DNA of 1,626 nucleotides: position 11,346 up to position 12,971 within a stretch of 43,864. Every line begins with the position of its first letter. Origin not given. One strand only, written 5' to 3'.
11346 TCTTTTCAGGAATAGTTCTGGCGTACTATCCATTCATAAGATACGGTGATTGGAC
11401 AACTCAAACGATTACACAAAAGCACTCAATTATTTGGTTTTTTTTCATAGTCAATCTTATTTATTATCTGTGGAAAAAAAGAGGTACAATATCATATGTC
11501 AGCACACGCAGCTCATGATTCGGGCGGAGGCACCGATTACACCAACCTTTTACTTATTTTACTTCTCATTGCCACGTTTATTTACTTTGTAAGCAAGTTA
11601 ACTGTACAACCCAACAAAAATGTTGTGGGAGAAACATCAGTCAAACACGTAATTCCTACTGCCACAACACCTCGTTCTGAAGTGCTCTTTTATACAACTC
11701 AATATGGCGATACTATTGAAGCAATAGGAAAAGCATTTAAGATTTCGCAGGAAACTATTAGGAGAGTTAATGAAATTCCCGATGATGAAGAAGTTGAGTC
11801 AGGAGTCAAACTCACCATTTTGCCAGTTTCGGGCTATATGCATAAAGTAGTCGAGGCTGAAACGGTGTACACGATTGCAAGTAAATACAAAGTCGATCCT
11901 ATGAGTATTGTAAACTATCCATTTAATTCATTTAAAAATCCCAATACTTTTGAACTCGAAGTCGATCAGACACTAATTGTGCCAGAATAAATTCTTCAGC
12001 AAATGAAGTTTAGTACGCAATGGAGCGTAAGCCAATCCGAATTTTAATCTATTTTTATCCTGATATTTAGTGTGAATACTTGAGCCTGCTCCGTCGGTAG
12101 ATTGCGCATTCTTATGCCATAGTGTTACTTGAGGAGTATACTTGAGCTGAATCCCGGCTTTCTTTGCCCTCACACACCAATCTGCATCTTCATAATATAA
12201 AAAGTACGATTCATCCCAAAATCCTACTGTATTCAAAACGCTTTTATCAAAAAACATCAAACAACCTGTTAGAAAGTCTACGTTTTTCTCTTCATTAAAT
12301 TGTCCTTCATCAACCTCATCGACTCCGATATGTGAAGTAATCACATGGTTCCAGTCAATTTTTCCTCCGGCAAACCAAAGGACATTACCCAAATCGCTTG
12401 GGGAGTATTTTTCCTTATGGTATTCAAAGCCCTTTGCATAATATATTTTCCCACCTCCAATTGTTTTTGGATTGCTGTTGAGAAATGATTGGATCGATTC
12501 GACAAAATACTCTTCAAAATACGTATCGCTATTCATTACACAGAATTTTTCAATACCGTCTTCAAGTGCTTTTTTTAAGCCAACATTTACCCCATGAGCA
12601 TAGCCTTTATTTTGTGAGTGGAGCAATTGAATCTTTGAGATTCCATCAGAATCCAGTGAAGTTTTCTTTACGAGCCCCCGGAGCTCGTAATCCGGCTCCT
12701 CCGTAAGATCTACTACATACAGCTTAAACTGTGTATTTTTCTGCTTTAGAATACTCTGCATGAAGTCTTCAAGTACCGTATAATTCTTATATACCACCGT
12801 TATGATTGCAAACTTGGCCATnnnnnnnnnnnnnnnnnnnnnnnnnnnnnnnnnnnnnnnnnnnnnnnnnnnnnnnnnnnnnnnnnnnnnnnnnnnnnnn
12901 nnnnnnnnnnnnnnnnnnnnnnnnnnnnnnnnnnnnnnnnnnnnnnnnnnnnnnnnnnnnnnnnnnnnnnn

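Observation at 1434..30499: Thirteen GT-C-fold transferases with one polyprenyl-P-sugar synthase: candidate extracytoplasmic glycan assembly line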

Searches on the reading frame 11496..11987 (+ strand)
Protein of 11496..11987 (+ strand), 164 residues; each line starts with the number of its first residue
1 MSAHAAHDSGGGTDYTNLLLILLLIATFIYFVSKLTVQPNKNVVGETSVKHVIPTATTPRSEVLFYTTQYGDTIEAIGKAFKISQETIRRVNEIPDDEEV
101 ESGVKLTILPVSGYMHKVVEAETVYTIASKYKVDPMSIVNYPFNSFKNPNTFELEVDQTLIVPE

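Call 3: search_protein_families(library=pfam, proteins=[window:11496-11987:+], max_evalue=0.01)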
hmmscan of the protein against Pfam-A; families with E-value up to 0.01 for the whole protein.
window:11496-11987:+ (164 aa): 3 families
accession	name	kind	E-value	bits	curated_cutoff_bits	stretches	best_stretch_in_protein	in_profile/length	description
PF01476.26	LysM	-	1.2e-15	57.6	20.9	2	66-108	1-42/43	LysM domain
PF23473.1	LysM3_LYK4_5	-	4.6e-06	27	29.3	1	64-97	3-36/48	LYK4/5 LysM3 domain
PF23446.1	LysM1_NFP_LYK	-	0.00023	22.4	36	0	65-108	7-53/60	NFP/LYK LysM1 domain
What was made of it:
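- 11496..11990 (+): Membrane-anchored protein with two LysM domains. LysM 1e-15, two stretches (call 3).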

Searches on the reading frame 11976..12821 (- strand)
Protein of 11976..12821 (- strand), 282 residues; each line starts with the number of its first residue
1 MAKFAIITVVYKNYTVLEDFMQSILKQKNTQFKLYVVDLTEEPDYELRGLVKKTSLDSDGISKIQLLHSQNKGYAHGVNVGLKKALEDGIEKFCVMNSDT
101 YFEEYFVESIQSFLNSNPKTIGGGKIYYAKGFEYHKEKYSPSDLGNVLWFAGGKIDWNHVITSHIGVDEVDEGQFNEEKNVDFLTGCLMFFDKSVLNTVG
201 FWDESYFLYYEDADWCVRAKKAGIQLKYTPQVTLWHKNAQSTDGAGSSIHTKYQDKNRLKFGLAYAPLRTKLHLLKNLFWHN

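Call 3: search_protein_families(library=pfam, proteins=[window:11976-12821:-], max_evalue=0.01)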
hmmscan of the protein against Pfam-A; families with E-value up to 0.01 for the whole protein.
window:11976-12821:- (282 aa): 3 families
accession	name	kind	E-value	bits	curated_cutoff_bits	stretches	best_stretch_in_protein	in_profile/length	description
PF13641.12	Glyco_tranf_2_3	-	2.5e-10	41.2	27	1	4-241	3-216/230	Glycosyltransferase like family 2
PF00535.33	Glycos_transf_2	-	6.9e-10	39.6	23.3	1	6-198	2-166/168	Glycosyl transferase family 2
PF13632.12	Glyco_trans_2_3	-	1.1e-05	25.8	27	1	180-234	68-121/198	Glycosyl transferase family group 2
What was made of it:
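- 11973..12821 (-): Cytoplasmic GT2 (GT2c), rhamnosyltransferase-like. Glyco_tranf_2_3 2.5e-10 (call 3).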

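Call 31: search_protein_families(library=ncbifam, proteins=[window:11976-12821:-], max_evalue=0.001)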
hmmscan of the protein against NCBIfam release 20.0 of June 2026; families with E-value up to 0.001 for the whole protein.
window:11976-12821:- (282 aa): 7 families
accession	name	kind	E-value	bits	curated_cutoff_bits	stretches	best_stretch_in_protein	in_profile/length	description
TIGR01556.1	rhamnosyltran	subfamily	1.7e-16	60.2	200.55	2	177-237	141-201/281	rhamnosyltransferase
NF038299.1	EPS_HpsN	equivalog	2.6e-09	36.5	425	1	4-242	3-226/317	hormogonium polysaccharide biosynthesis glycosyltransferase HpsN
TIGR03965.1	mycofact_glyco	equivalog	1.9e-05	23.8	280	1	173-237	218-281/467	mycofactocin biosynthesis glycosyltransferase MftF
TIGR03937.1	PgaC_IcaA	equivalog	2.9e-05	23.2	422.3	0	184-235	200-249/407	poly-beta-1,6-N-acetyl-D-glucosamine synthase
NF007482.0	PRK10073.1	equivalog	0.00037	19.6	423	1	3-86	7-85/334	glycosyltransferase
NF050113.1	gal_furan_GlfT1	equivalog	0.00039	19.8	330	0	7-100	4-90/290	galactofuranosyltransferase GlfT1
NF041875.1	EPS_EpsD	equivalog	0.00077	19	370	0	170-240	143-210/325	exopolysaccharide biosynthesis glycosyltransferase EpsD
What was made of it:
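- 11973..12821 (-): TIGR01556 1.7e-16, below its cutoff (call 31).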
